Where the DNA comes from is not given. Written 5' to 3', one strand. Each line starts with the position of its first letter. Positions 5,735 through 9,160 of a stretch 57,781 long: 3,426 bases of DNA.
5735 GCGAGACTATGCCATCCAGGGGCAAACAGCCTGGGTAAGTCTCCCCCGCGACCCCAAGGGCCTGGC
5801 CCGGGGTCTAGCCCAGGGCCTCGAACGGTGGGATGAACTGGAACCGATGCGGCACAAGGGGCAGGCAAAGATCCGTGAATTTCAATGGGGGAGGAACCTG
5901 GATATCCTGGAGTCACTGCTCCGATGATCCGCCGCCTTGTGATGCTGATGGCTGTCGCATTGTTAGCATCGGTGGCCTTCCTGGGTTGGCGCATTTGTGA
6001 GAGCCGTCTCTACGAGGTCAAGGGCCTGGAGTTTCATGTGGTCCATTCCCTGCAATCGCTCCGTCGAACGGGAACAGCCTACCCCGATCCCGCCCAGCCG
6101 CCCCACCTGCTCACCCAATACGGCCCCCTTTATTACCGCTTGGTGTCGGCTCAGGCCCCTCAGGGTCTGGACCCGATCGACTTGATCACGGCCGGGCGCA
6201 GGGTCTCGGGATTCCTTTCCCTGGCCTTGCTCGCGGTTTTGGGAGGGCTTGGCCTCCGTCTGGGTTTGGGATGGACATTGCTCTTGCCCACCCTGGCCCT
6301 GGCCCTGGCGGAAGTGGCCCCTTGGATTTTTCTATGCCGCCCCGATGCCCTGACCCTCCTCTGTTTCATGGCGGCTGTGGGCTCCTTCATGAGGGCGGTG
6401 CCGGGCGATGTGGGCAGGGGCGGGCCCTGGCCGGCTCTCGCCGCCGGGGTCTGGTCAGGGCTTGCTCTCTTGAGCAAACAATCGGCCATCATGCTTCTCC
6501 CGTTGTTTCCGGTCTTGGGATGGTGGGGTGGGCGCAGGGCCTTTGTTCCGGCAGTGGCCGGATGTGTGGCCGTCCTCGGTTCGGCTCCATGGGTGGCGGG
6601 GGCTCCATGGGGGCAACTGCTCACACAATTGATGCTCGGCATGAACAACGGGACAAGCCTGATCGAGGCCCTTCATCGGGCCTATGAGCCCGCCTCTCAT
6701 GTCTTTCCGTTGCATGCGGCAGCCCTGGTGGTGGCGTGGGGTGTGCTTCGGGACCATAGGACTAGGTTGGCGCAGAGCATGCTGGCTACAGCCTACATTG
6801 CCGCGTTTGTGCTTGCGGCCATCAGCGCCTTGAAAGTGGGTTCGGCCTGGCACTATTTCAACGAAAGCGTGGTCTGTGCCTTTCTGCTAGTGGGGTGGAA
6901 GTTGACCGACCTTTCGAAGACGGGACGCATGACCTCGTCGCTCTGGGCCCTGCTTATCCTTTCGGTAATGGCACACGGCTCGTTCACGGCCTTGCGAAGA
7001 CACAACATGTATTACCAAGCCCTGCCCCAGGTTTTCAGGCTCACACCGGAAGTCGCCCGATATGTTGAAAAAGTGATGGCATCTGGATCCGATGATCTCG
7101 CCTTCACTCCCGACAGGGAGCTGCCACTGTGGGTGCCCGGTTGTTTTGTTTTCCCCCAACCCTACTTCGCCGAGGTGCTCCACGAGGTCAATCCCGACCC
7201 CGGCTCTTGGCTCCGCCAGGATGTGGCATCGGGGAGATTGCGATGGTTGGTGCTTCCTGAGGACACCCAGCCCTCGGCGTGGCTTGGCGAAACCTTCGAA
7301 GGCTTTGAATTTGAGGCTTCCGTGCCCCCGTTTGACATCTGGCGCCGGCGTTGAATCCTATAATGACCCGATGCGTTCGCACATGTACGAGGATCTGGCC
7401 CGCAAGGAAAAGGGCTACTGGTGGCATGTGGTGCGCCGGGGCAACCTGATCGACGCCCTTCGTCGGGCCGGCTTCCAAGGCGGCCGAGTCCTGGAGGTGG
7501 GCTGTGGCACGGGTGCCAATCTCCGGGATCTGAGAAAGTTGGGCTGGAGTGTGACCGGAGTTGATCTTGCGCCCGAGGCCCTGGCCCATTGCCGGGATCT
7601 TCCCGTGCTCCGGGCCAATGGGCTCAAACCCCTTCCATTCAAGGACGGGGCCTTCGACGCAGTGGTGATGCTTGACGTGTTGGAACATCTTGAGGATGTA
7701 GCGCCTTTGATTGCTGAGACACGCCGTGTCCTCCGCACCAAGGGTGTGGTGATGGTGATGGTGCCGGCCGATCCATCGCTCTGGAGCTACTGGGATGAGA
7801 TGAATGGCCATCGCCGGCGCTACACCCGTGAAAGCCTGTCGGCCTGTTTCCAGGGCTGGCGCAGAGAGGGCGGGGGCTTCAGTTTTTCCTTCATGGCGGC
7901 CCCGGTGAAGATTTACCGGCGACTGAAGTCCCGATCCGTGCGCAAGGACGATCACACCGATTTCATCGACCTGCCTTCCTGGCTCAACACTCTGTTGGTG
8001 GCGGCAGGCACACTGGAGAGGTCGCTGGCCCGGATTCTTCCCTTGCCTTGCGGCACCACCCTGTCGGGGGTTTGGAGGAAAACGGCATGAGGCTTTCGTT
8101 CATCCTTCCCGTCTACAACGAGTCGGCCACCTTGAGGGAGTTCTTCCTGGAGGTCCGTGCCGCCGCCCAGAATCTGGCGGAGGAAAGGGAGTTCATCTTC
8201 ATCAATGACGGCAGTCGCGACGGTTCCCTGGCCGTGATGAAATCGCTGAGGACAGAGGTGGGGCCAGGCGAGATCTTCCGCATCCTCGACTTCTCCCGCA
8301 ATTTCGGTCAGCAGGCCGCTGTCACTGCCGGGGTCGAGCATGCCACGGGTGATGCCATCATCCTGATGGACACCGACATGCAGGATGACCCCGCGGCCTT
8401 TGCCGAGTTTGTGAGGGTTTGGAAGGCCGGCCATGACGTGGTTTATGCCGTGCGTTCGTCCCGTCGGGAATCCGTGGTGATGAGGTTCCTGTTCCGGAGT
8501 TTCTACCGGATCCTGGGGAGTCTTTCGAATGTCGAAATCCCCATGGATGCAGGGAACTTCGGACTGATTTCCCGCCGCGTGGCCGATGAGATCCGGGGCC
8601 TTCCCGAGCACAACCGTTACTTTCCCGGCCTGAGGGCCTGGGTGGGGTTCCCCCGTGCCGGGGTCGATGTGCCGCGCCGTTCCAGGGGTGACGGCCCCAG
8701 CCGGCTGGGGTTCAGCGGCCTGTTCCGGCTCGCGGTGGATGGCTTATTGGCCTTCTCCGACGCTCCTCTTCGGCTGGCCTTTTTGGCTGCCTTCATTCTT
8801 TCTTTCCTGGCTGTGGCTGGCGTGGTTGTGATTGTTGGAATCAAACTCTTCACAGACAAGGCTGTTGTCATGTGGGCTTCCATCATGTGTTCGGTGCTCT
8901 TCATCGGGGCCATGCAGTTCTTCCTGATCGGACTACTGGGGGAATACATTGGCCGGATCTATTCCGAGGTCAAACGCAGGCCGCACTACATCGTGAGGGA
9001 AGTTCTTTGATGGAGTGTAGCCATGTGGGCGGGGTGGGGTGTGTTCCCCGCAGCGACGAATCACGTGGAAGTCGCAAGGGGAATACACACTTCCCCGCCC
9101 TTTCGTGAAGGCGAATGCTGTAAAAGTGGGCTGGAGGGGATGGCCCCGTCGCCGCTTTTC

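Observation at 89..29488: Glycan-assembly island built around GT-C-fold membrane proteins with no recognisable Wzx/Wzy/ABC exporter or initiating phosphoglycosyltransferase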

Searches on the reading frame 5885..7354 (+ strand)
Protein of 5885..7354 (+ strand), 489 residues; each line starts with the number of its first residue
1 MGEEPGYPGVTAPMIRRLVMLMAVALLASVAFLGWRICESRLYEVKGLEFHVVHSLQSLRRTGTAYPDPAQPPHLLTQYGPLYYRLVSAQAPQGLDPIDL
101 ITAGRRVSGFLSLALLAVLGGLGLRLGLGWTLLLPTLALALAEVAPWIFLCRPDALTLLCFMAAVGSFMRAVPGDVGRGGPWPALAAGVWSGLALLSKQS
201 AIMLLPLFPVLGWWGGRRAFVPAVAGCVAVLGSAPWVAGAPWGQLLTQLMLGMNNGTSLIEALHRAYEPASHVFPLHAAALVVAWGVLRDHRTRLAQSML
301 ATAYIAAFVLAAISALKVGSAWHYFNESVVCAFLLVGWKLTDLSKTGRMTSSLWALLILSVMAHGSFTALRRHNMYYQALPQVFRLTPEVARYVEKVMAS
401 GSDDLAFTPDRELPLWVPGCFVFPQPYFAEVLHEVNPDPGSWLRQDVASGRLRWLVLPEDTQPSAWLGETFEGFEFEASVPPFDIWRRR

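Call 3: search_protein_families(library=pfam, proteins=[window:5885-7354:+], max_evalue=0.01)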
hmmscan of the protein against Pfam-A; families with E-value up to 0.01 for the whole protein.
window:5885-7354:+ (489 aa): 0 families

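Call 11: search_protein_families(library=pfam, proteins=[window:5924-7354:+], max_evalue=10)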
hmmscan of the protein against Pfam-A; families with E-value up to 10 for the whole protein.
window:5924-7354:+ (476 aa): 0 families

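Call 12: search_protein_families(library=ncbifam, proteins=[window:5924-7354:+], max_evalue=10)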
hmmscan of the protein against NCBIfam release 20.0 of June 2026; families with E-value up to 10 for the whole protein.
window:5924-7354:+ (476 aa): 0 families

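Call 39: find_homologous_proteins(query=A3, max_evalue=0.001)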
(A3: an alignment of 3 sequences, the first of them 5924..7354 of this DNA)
Query A3 (3 sequences) (476 aa, profile of the alignment): 1 proteins with E <= 0.001 among 8000 candidates.
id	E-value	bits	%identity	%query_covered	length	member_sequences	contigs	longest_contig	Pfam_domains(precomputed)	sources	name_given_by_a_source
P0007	3.7e-158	546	38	3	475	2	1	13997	-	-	-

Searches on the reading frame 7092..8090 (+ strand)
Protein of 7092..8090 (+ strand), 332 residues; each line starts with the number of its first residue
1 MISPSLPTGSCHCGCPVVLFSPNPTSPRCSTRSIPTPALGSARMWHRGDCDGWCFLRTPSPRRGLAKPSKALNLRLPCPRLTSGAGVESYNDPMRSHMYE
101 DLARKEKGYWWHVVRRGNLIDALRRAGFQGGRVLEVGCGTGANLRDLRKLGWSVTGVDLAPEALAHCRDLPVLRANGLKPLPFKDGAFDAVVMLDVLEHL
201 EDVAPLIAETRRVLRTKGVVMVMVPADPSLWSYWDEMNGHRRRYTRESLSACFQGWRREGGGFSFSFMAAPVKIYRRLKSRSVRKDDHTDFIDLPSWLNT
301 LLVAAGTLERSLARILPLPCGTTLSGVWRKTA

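Call 3: search_protein_families(library=pfam, proteins=[window:7092-8090:+], max_evalue=0.01)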
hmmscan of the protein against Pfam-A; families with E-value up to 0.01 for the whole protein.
window:7092-8090:+ (332 aa): 10 families
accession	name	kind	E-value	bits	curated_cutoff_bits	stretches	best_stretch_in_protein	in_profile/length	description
PF13489.12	Methyltransf_23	-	1.3e-22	80.7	27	1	117-254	7-155/164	Methyltransferase domain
PF08241.18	Methyltransf_11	-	4.6e-21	75.7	21.2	1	134-221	1-94/95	Methyltransferase domain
PF13649.12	Methyltransf_25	-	1.1e-16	61.7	27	1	133-218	1-97/97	Methyltransferase domain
PF08242.18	Methyltransf_12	-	2.5e-15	57.4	30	1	134-219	1-97/98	Methyltransferase domain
PF13847.12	Methyltransf_31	-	1e-08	35.5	27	1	130-223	4-110/145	Methyltransferase domain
PF07021.18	MetW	-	5.5e-05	23.3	21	1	129-215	13-103/193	Methionine biosynthesis protein MetW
PF05401.17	NodS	-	0.0012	19.2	24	1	123-169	37-83/201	Nodulation protein S (NodS)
PF02353.26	CMAS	-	0.0036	17.1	27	1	129-222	62-164/273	Mycolic acid cyclopropane synthetase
PF01209.24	Ubie_methyltran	-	0.0037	17.1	20.1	1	129-224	47-153/233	ubiE/COQ5 methyltransferase family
PF05724.17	TPMT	-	0.0074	16.4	26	0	127-166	35-74/218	Thiopurine S-methyltransferase (TPMT)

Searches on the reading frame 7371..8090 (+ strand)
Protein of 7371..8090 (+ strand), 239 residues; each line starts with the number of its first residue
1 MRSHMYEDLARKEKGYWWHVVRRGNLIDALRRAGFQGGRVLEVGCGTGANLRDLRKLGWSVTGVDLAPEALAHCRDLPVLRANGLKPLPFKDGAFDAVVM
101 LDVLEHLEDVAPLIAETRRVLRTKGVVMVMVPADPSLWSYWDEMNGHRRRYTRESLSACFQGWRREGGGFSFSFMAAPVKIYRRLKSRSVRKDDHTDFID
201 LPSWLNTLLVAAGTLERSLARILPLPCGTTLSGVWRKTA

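Call 57: search_protein_families(library=ncbifam, proteins=[window:7371-8090:+], max_evalue=0.00001)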
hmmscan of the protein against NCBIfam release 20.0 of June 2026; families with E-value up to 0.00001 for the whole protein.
window:7371-8090:+ (239 aa): 14 families
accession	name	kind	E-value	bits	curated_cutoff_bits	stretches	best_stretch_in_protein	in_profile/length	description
NF045667.1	MTase_DVU1556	equivalog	3.8e-17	62.5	155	1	35-129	20-119/213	DVU_1556 family methyltransferase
TIGR01983.1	UbiG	equivalog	2.6e-11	43.3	102.95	1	34-129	47-151/228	bifunctional 2-polyprenyl-6-hydroxyphenol methylase/3-demethylubiquinol 3-O-methyltransferase UbiG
NF045825.1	FAmtase_mtf2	equivalog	8.4e-11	41.6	400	1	33-129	55-158/248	fatty-acid O-methyltransferase Mtf2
NF043040.1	corrin_prot_MT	hypoth_equivalog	1.6e-09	37.5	180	1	35-131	40-149/216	corrinoid protein-associated methyltransferase CpaM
NF045823.1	PthPhpthDimycoMt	equivalog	4e-09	36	300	1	34-128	64-165/256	phthiotriol/phenolphthiotriol dimycocerosates methyltransferase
TIGR02072.1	BioC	equivalog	1.4e-08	34.9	184.95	1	25-137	22-140/244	malonyl-ACP O-methyltransferase BioC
NF011527.0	PRK14968.1-1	equivalog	2.5e-08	33.8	242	1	34-99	32-98/192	putative methyltransferase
NF041255.1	mycofact_MftM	equivalog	3.3e-08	33.2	200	1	36-159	139-265/289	mycofactocin oligosaccharide methyltransferase MftM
NF001241.0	PRK00216.1-2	equivalog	7.8e-08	32.2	327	1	36-135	51-153/231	demethylmenaquinone methyltransferase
NF007610.0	PRK10258.1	equivalog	9.3e-08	31.7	342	1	38-137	44-146/251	malonyl-ACP O-methyltransferase BioC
TIGR01934.1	MenG_MenH_UbiE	subfamily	2.9e-07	30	158.35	1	30-136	35-148/223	ubiquinone/menaquinone biosynthesis methyltransferase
TIGR02021.1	BchM-ChlM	equivalog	3.8e-07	29.8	158.9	1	23-114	41-140/218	magnesium protoporphyrin IX methyltransferase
TIGR02081.1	metW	equivalog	5e-07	29.4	189.5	1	36-123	13-104/194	methionine biosynthesis protein MetW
NF041820.1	daptide_MTase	equivalog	1e-06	28.4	175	1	25-76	28-76/243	daptide-type RiPP biosynthesis methyltransferase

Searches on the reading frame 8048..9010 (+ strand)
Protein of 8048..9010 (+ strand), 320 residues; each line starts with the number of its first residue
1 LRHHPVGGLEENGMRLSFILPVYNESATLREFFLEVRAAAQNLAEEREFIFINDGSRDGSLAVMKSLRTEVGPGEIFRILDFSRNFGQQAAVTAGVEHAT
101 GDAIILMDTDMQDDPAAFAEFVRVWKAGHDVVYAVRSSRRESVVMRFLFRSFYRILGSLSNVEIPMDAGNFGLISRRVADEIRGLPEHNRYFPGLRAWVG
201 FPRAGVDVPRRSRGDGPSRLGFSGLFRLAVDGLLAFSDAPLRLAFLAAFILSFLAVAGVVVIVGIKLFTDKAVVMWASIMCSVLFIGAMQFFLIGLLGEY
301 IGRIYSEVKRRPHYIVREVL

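Call 3: search_protein_families(library=pfam, proteins=[window:8048-9010:+], max_evalue=0.01)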
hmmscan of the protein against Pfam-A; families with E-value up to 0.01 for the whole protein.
window:8048-9010:+ (320 aa): 2 families
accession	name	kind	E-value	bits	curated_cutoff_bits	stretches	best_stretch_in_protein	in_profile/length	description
PF00535.33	Glycos_transf_2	-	6.2e-26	91.8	23.3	1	17-182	1-167/168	Glycosyl transferase family 2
PF10111.15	Glyco_tranf_2_2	-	1.3e-05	25.2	27.3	1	18-122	2-103/276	Glycosyltransferase like family 2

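Call 57: search_protein_families(library=ncbifam, proteins=[window:8087-9010:+], max_evalue=0.00001)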
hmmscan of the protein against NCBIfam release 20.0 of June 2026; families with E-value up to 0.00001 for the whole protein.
window:8087-9010:+ (307 aa): 6 families
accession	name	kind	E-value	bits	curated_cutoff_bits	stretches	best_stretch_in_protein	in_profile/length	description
NF047588.1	GlcsyltransPgfSStrep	equivalog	4.6e-68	229.7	500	1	1-305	1-304/308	glycosyltransferase PgfS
NF007986.1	PRK10714.1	equivalog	5.9e-41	140.5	529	1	2-306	7-311/316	undecaprenyl-phosphate 4-deoxy-4-formamido-L-arabinose transferase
TIGR03937.1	PgaC_IcaA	equivalog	3.8e-12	45.9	422.3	1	3-113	47-151/407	poly-beta-1,6-N-acetyl-D-glucosamine synthase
NF041875.1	EPS_EpsD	equivalog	1.9e-10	40.7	370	1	3-120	1-112/325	exopolysaccharide biosynthesis glycosyltransferase EpsD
NF007482.0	PRK10073.1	equivalog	9.1e-10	38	423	1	2-110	7-108/334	glycosyltransferase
TIGR04283.1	glyco_like_mftF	equivalog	2.6e-09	37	182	1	3-134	1-120/221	TIGR04283 family arsenosugar biosynthesis glycosyltransferase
